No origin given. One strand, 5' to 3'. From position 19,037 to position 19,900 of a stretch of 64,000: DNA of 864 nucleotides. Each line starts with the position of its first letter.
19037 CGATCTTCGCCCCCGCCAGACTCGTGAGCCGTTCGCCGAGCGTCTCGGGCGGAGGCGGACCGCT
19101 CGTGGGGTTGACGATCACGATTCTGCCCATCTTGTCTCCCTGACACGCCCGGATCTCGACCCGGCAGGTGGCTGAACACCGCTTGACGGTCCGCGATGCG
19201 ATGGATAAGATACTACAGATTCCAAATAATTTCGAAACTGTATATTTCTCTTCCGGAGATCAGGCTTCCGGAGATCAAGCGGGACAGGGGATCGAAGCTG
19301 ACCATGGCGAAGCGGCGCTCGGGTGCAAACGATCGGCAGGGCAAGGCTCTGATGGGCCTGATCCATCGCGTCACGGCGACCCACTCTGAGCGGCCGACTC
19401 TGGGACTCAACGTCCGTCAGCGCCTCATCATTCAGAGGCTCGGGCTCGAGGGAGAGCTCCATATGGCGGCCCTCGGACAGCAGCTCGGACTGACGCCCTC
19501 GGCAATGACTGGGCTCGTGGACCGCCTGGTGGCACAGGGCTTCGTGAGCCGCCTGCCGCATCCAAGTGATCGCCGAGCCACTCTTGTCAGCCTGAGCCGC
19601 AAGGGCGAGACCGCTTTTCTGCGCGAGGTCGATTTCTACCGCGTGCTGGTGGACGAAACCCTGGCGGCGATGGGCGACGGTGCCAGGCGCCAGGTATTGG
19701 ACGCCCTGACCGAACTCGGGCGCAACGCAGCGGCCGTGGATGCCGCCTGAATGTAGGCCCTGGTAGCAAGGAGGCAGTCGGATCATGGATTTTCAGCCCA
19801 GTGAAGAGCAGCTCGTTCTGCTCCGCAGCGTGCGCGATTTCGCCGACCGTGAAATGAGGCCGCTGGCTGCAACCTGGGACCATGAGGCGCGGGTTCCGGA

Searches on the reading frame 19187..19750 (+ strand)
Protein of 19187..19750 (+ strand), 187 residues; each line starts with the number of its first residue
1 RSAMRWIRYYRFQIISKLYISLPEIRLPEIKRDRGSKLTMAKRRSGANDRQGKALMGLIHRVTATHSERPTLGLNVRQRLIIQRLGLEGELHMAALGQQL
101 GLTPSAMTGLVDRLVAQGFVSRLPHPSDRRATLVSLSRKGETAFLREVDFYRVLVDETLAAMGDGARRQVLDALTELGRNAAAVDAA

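Call 14: search_protein_families(library=pfam, proteins=[window:19187-19750:+], max_evalue=0.001)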
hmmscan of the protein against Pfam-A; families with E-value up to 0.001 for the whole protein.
window:19187-19750:+ (187 aa): 3 families
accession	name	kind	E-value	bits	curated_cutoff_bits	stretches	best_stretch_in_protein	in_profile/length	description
PF01047.28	MarR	-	4.3e-12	46.2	24.6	1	74-131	1-58/59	MarR family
PF12802.13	MarR_2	-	4.7e-11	43.1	27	1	72-131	1-61/61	MarR family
PF13463.12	HTH_27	-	0.00025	21.7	22.2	1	75-140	2-68/68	Winged helix DNA-binding domain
